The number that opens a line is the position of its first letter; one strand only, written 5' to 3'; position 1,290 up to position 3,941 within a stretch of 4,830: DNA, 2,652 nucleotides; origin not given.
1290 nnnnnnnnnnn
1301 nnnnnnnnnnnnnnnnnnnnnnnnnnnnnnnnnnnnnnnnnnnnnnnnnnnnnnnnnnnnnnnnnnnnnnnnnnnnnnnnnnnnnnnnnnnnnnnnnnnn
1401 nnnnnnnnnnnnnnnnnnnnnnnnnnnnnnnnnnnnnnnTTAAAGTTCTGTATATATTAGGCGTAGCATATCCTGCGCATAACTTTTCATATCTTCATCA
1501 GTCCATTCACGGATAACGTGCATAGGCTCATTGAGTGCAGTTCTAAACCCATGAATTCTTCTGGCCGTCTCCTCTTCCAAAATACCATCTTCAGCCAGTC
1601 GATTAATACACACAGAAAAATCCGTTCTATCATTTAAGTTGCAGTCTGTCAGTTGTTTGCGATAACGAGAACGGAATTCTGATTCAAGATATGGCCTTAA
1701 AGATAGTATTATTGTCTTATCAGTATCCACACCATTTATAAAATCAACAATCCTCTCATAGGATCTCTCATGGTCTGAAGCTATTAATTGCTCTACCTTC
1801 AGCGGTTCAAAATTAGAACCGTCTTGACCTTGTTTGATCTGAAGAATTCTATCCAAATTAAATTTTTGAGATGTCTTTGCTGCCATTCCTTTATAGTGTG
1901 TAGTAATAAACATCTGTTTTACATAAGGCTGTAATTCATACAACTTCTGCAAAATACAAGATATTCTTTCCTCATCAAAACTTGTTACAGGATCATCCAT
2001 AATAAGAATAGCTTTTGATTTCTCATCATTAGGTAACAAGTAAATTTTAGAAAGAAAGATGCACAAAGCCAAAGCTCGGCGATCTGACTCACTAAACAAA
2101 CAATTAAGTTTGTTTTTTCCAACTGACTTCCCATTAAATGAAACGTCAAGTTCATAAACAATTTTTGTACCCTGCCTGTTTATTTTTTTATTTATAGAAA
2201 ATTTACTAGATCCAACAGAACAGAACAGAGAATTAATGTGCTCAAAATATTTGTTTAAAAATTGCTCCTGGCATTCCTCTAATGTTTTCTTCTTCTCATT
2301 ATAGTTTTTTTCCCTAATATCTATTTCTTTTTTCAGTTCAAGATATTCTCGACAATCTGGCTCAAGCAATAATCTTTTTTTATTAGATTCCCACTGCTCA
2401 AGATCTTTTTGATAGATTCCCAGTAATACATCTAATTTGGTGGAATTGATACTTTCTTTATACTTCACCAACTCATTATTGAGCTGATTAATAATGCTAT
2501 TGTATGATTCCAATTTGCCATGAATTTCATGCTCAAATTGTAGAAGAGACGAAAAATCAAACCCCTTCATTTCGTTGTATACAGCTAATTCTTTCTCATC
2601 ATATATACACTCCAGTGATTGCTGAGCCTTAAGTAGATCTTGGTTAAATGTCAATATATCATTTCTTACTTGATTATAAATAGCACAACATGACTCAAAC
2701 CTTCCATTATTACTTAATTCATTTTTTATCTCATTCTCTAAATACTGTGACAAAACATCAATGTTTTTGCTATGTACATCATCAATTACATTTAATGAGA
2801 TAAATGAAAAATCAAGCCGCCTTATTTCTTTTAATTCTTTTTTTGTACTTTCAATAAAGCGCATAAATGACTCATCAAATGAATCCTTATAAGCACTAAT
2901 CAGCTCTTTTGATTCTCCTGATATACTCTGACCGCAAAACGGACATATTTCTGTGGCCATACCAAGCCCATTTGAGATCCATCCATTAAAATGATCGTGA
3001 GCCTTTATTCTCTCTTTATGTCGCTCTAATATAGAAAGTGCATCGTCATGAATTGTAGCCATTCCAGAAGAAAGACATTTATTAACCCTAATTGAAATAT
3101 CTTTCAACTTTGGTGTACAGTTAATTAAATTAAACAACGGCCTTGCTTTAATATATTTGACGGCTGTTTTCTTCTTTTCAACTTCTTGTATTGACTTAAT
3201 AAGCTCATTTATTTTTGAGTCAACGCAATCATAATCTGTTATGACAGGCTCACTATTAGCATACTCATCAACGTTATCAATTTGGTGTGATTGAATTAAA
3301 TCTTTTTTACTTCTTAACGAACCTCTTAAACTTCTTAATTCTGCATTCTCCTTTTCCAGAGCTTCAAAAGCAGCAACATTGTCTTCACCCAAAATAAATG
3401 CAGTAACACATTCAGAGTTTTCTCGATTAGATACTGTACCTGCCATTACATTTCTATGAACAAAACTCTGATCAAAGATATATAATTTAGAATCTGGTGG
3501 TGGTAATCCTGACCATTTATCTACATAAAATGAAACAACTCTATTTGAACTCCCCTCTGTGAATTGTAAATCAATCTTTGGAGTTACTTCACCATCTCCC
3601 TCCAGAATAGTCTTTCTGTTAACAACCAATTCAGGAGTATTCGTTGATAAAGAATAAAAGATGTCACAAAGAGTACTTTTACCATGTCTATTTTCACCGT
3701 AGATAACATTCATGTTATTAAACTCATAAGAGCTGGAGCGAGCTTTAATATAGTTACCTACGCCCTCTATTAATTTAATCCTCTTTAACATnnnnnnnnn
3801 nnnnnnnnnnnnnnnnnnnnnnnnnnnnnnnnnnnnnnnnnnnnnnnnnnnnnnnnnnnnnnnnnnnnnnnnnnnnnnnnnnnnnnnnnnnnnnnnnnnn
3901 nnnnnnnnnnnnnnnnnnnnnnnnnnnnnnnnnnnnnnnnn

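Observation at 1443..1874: C-terminal ~145-aa domain without a motif I can place: possible novel effector module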

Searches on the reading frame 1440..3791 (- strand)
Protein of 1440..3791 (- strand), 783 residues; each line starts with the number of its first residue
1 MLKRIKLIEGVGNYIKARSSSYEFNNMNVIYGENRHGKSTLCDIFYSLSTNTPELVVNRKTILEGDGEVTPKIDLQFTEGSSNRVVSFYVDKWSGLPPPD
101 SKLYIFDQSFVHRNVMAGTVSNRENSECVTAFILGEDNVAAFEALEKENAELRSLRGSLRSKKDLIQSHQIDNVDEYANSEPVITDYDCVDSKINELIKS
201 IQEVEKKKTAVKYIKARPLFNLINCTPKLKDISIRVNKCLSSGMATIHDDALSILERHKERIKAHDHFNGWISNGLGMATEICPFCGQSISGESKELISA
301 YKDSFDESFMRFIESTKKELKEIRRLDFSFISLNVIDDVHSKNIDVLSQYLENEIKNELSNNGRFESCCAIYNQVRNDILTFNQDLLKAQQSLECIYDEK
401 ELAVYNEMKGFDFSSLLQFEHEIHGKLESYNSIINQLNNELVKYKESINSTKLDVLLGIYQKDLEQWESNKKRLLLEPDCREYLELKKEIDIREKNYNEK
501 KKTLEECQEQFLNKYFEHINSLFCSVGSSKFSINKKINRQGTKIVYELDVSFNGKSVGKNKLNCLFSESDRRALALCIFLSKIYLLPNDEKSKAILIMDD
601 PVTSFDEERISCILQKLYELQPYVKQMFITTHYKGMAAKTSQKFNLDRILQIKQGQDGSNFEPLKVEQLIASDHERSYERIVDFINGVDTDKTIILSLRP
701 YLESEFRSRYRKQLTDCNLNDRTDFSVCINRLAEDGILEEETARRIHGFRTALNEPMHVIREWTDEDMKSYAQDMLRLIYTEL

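Call 3: search_protein_families(library=pfam, proteins=[window:1440-3791:-], max_evalue=1)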
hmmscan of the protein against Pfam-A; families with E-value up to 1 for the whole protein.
window:1440-3791:- (783 aa): 5 families
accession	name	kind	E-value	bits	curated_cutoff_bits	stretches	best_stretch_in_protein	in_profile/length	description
PF13166.12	AAA_13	-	8.7e-34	117.7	36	1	12-634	3-571/713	AAA domain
PF02463.25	SMC_N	-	0.0022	17.9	40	2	501-644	135-209/220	RecF/RecN/SMC N terminal domain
PF13476.12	AAA_23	-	0.0066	17.5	27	1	8-207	4-199/201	AAA domain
PF00005.33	ABC_tran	-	0.2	12.7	25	0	27-60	13-47/137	ABC transporter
PF13304.12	AAA_21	-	0.61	10.5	27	0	27-80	1-52/304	AAA domain, putative AbiEii toxin, Type IV TA system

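Call 4: search_protein_families(library=padloc, proteins=[window:1440-3791:-], max_evalue=1)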
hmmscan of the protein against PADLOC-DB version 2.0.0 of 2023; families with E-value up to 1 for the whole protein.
window:1440-3791:- (783 aa): 11 families
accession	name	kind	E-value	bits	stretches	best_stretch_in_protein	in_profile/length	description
PDLC04895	PDC-S06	-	2.7e-154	513.6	1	1-783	1-780/784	-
PDLC03859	LmuB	-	5.6e-20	70.1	2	137-643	187-587/611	-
PDLC04894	PDC-S06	-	5.6e-19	66.2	1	1-632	1-569/740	-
PDLC04898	PDC-S06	-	2.3e-17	60.6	1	23-631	25-605/752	-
PDLC04887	PDC-S06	-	1.3e-14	51.8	1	17-632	26-615/790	-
PDLC04896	PDC-S06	-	4.3e-13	46.8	2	1-323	1-303/732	-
PDLC04897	PDC-S06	-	3.7e-11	40.3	2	129-632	69-577/727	-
PDLC04893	PDC-S06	-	5.8e-08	29.6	2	427-632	483-683/862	-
PDLC04164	AriA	-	5.9e-06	24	1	462-634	79-233/253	-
PDLC04213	HEC-02A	-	4e-05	21.3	2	572-633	215-272/337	-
PDLC02980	AriA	-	0.027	12.4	0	27-81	1-53/304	-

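Call 5: search_protein_families(library=ncbifam, proteins=[window:1440-3791:-], max_evalue=1)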
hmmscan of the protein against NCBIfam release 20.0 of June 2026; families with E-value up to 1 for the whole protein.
window:1440-3791:- (783 aa): 6 families
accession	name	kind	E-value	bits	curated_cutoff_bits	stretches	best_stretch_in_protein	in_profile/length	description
TIGR00611.2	recf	equivalog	1.3e-08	34.4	172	2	559-631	268-338/339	DNA replication/repair protein RecF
TIGR03608.1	L_ocin_972_ABC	subfamily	0.0043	16.5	254.85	1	591-643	151-203/206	putative bacteriocin export ABC transporter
TIGR02315.1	ABC_phnC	equivalog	0.012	15.1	266.1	1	593-656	164-223/243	phosphonate ABC transporter ATP-binding protein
TIGR02211.1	LolD_lipo_ex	equivalog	0.065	12.7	307.75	1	594-647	161-215/221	lipoprotein-releasing ABC transporter ATP-binding protein LolD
NF045780.1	TrlF_fam_ATP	equivalog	0.57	8.8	350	1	313-619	462-786/944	TrlF family AAA-like ATPase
NF010725.0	PRK14127.1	equivalog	0.91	10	91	0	166-208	22-62/111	cell division regulator GpsB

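Call 8: search_solved_structures(query=window:1440-3791:-, max_evalue=1, show_alignments=1)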
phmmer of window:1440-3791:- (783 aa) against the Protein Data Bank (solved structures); distinct sequences matched with E-value up to 1: 6.
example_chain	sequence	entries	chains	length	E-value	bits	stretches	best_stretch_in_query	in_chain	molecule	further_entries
5z69_A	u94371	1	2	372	0.00067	21.4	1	566-625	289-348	DNA replication and repair protein RecF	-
5z67_A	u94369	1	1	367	0.00068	21.4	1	566-625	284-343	DNA replication and repair protein RecF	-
5z68_A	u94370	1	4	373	0.00096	20.9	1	566-625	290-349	DNA replication and repair protein RecF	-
4oog_A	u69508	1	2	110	0.12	13.9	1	411-452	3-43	Ribonuclease 3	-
5t16_C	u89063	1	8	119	0.16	13.5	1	411-452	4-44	Ribonuclease 3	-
12fa_A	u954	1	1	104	0.8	11.3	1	407-450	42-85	ESAT-6-like protein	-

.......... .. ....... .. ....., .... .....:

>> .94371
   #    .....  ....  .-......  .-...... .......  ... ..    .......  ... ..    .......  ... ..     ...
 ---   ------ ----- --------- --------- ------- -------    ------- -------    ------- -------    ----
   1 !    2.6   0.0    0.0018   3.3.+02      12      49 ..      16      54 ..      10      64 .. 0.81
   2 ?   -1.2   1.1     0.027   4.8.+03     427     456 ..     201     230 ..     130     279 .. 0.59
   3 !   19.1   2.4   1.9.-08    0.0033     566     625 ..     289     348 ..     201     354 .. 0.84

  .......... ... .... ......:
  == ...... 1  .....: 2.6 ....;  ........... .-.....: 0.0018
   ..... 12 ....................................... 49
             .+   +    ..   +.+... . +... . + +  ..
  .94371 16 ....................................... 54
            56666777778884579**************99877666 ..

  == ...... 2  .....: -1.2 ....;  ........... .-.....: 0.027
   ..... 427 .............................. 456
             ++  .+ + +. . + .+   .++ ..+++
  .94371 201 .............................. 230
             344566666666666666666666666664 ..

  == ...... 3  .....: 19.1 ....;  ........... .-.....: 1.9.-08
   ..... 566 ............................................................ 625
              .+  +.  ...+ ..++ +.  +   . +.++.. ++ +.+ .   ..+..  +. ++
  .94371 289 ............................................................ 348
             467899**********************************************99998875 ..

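Call 10: search_protein_families(library=phrogs, proteins=[window:1440-3791:-], max_evalue=1)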
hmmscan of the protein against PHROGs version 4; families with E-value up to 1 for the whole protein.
window:1440-3791:- (783 aa): 1 family
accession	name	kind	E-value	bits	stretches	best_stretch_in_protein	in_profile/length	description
phrog_23659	-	tail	0.13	12.9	1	514-571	138-196/226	tail protein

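Call 19: find_homologous_proteins(query=window:1440-3791:-, max_evalue=0.001)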
Query window:1440-3791:- (783 aa): 52 proteins with E <= 0.001 among 8000 candidates.
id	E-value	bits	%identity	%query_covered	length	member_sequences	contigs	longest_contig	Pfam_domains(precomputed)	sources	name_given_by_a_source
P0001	0.0e+0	1743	99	100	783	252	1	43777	PF13166.13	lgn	-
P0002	0.0e+0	1445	83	100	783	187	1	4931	PF13166.13,PF13304.13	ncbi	ncbi:AAA family ATPase [Escherichia coli]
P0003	9.3e-178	611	40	100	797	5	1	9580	PF13166.13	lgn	-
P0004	2.5e-176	606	39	100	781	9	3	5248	PF02463.26,PF13166.13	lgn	-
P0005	4.2e-176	606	40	100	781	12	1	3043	PF02463.26,PF13166.13,PF13304.13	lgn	-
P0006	3.4e-175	603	40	100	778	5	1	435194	PF13166.13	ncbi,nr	ncbi:AAA family ATPase [Vibrio parahaemolyticus]|nr:AAA family ATPase [Vibrio parahaemolyticus]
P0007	1.7e-174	600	39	100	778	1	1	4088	PF13166.13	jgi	jgi:wobble nucleotide-excising tRNase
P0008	3.3e-174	599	40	100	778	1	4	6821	PF13166.13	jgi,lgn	jgi:wobble nucleotide-excising tRNase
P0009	3.0e-172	593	40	100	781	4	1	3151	PF13166.13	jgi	jgi:wobble nucleotide-excising tRNase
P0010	3.6e-170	586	39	99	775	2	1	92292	PF13166.13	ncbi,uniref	ncbi:AAA family ATPase [Shewanella indica]|uniref:AAA family ATPase n=1 Tax=Shewanella indica TaxID=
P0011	2.3e-169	583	40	100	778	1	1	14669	PF13166.13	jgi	jgi:wobble nucleotide-excising tRNase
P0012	9.4e-169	581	40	100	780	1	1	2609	PF02463.26,PF13166.13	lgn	-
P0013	1.0e-157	545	39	100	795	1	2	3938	PF13166.13,PF13304.13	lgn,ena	-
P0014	3.7e-157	543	38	100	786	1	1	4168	PF02463.26,PF13166.13,PF13304.13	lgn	-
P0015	2.5e-155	537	37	100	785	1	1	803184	PF02463.26,PF13166.13,PF13304.13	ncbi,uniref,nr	ncbi:AAA family ATPase [Aliikangiella coralliicola]|uniref:AAA family ATPase n=1 Tax=Aliikangiella c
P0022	1.1e-149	518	37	100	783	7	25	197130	PF02463.26,PF13166.13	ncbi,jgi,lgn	ncbi:MAG: wobble nucleotide-excising tRNase [Zhongshania aliphaticivorans]|jgi:wobble nucleotide-exc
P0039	9.5e-95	337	29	100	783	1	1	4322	PF13166.13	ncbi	-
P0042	1.3e-73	267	29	99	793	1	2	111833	PF13166.13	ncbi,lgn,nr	ncbi:MAG: AAA family ATPase [Ignavibacteriales bacterium]|nr:AAA family ATPase [Ignavibacteriales ba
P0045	6.6e-60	222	28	100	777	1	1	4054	PF13166.13,PF13304.13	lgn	-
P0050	1.3e-27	115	24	91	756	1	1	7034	PF02463.26,PF13166.13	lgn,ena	-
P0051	1.5e-13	68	23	81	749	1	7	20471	PF13166.13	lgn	-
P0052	2.4e-12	64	23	97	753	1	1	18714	-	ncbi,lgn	-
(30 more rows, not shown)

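Call 36: search_protein_families(library=pfam, proteins=[P0050, P0051, P0052, P0042, P0045, P0039, P0003, P0022], max_evalue=0.01)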
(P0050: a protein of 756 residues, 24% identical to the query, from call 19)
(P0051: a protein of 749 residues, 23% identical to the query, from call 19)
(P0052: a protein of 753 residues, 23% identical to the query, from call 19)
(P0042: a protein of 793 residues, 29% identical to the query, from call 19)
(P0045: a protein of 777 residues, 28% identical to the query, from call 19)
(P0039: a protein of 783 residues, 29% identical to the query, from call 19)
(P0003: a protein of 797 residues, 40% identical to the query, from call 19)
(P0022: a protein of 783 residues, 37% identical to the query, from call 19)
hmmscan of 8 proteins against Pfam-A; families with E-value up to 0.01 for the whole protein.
P0050 (756 aa): 3 families
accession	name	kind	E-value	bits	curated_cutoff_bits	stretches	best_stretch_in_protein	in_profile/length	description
PF13166.12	AAA_13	-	6.9e-31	108.1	36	2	203-687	200-658/713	AAA domain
PF02463.25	SMC_N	-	1.6e-07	31.4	40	1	307-609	135-208/220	RecF/RecN/SMC N terminal domain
PF13476.12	AAA_23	-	0.0049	17.9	27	0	12-80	4-68/201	AAA domain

P0051 (749 aa): 1 family
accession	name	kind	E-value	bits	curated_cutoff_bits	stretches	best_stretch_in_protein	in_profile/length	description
PF13166.12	AAA_13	-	6.3e-26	91.7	36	2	230-667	218-644/713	AAA domain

P0052 (753 aa): 0 families

P0042 (793 aa): 1 family
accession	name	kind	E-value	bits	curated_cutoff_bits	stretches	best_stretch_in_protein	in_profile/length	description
PF13166.12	AAA_13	-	6.8e-40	137.9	36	1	24-779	14-701/713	AAA domain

P0045 (777 aa): 5 families
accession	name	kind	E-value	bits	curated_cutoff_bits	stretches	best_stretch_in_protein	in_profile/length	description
PF13166.12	AAA_13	-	3.7e-32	112.3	36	1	11-710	2-660/713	AAA domain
PF13304.12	AAA_21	-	1.1e-08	35.9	27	1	518-619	220-298/304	AAA domain, putative AbiEii toxin, Type IV TA system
PF02463.25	SMC_N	-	0.00033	20.6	40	1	8-626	7-204/220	RecF/RecN/SMC N terminal domain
PF13555.12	AAA_29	-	0.0052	16.9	27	0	8-44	6-41/61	P-loop containing region of AAA domain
PF00005.33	ABC_tran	-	0.0093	17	25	0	26-63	12-43/137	ABC transporter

P0039 (783 aa): 2 families
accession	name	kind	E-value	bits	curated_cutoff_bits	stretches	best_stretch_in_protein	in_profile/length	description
PF13166.12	AAA_13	-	2e-32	113.2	36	1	12-705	3-648/713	AAA domain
PF00005.33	ABC_tran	-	0.0019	19.2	25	0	22-62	8-49/137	ABC transporter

P0003 (797 aa): 3 families
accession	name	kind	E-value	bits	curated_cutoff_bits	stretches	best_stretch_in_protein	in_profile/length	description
PF13166.12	AAA_13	-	4.7e-31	108.7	36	1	28-661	3-583/713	AAA domain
PF02463.25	SMC_N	-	0.00032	20.6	40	0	492-655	135-205/220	RecF/RecN/SMC N terminal domain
PF13304.12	AAA_21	-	0.00057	20.5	27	0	44-106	2-74/304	AAA domain, putative AbiEii toxin, Type IV TA system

P0022 (783 aa): 3 families
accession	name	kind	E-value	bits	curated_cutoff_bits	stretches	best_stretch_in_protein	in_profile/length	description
PF13166.12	AAA_13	-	6.5e-27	95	36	1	12-705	3-649/713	AAA domain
PF02463.25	SMC_N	-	2.8e-06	27.4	40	0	442-643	135-208/220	RecF/RecN/SMC N terminal domain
PF13304.12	AAA_21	-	0.0024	18.4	27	0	567-632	239-298/304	AAA domain, putative AbiEii toxin, Type IV TA system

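Call 54: predict_structure(alignment_id=A1)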
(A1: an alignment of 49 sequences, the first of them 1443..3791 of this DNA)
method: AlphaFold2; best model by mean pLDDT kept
length: 783 residues; sequences in the alignment: 49
mean_pLDDT: 83.9   pTM: 0.52
mean pLDDT of the five models: 83.9, 83.7, 80.6, 80.1, 78.9
residues with pLDDT >= 90: 289; 70-90: 399; 50-70: 74; < 50: 21
segments of 3 or more residues with pLDDT < 50: 267-280
pLDDT, mean of each block of 10 residues (from residue 1): 93 87 93 89 93 88 66 91 90 89 91 73 80 75 84 92 92 90 86 91 88 88 79 87 62 53 50 45 53 59 64 85 79 86 89 81 82 91 89 88 83 89 90 91 87 89 91 91 93 90 83 89 89 85 79 84 81 91 91 94 79 93 95 89 91 86 84 79 82 82 91 89 90 90 91 68 80 91 85
secondary structure, 60 per line:
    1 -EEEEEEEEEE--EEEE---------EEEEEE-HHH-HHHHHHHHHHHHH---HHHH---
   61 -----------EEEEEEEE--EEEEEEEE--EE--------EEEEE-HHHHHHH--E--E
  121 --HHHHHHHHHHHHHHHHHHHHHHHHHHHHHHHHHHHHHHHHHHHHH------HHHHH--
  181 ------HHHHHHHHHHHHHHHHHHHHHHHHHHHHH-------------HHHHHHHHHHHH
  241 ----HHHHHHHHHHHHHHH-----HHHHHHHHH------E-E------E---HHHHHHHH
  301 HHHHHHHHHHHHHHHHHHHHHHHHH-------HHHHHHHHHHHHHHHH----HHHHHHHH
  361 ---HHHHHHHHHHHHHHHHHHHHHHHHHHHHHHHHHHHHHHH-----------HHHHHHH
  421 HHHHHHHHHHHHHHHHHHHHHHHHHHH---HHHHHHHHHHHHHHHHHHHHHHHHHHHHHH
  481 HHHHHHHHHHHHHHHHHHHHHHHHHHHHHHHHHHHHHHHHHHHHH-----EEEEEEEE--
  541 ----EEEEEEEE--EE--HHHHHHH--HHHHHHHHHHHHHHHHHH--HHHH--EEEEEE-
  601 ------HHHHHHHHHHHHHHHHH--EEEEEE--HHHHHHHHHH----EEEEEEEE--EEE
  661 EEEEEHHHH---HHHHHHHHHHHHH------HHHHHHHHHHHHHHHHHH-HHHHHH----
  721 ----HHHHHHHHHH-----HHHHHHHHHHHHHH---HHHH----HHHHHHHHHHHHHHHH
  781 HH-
elements in order (helices of 4 or more, strands of 3 or more residues): E2-11 E14-17 E27-32 H38-50 H54-57 E72-79 E82-89 E102-106 H108-114 H123-167 H174-178 H187-215 H229-240 H245-259 H265-273 H293-325 H333-348 H353-360 H364-402 H414-447 H451-525 E531-538 E545-552 H559-565 H568-585 H588-591 E594-599 H607-623 E626-631 H634-643 E648-655 E658-665 H666-669 H673-685 H692-709 H711-716 H725-734 H740-753 H757-760 H765-782

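Call 55: find_related_loci(query=A1, collection=genome_contigs, flank=6000)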
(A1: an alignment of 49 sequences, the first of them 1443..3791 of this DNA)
Query A1 (783 aa) in genome_contigs; peptide patterns used: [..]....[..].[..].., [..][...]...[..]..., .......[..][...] (x = any residue, [..] = any of these).
262 stretches matched a pattern; 164 encode a relative of the query (tblastn E <= 1e-3); the best 80 are kept; 76 distinct loci.
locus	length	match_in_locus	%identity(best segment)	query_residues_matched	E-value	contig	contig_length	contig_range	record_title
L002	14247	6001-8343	40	1-783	0e+0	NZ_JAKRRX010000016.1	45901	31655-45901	Vibrio paucivorans strain DBSS07 16, whole genome shotgun sequence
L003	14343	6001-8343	40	1-783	0e+0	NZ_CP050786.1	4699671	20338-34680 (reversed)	Aeromonas media strain DSM 4881 chromosome, complete genome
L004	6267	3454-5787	41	1-783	0e+0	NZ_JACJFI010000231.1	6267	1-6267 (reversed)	Shewanella sp. SG41-4 NODE_231_length_6267_cov_3.5, whole genome shotgun sequence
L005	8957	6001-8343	38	1-783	2e-170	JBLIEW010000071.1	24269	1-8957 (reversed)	MAG: Colwellia sp. isolate 3300053697_31 Ga0535652_0002414, whole genome shotgun sequence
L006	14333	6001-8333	39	1-783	3e-165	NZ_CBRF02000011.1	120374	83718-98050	Psychromonas sp. SP041, whole genome shotgun sequence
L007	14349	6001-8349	37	1-783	2e-162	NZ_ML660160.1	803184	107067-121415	Aliikangiella coralliicola strain M105 Scaffold1, whole genome shotgun sequence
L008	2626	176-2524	38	1-783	1e-171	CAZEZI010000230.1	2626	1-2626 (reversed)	MAG TPA_asm: uncultured Thioalkalispiraceae bacterium isolate SRP128015_co3_350 genome assembly, contig: NODE_66107_leng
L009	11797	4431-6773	39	1-783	5e-160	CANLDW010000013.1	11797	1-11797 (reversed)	uncultured Psychrobacter sp. isolate 2-645A-Z.fasta genome assembly, contig: NODE_13, whole genome shotgun sequence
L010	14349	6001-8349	36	1-783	7e-155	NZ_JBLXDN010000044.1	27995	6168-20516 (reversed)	MAG: Nitrincola sp. isolate ES20-09 S20maxbin_out.025RE.5K@44, whole genome shotgun sequence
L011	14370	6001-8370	37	1-783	6e-154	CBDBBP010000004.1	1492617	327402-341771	MAG: Arenicellales bacterium isolate 30f20f54-89b0-4b51-9158-1170f9f4a376 genome assembly, contig: contig_4, whole genom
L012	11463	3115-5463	35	1-783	5e-148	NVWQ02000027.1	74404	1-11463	MAG: Methylophaga sp. isolate NORP33 MHASMcontig_72809, whole genome shotgun sequence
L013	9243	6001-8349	34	1-783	5e-144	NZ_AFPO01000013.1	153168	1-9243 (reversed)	Idiomarina sp. A28L contig00004, whole genome shotgun sequence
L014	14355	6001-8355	33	1-783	8e-136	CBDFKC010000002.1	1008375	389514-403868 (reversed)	MAG: Candidatus Poriferihabitaceae bacterium isolate a4d69010-f4a5-4de6-8f99-68a287b319f1 genome assembly, contig: conti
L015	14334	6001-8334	41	1-783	0e+0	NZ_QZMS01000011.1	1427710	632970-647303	Photobacterium salinisoli strain LAM9072 LAM9072_ctg0002, whole genome shotgun sequence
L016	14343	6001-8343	30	1-783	7e-104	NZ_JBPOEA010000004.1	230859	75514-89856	Fodinibius sp. SL11 SL11_contig_4, whole genome shotgun sequence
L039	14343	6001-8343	28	1-783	5e-79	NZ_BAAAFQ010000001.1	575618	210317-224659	Psychrosphaera haliotis strain JCM 16340 sequence01, whole genome shotgun sequence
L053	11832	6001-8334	29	2-781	1e-71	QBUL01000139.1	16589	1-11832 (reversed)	ANME-1 cluster archaeon GoMg1 GOMG1_51, whole genome shotgun sequence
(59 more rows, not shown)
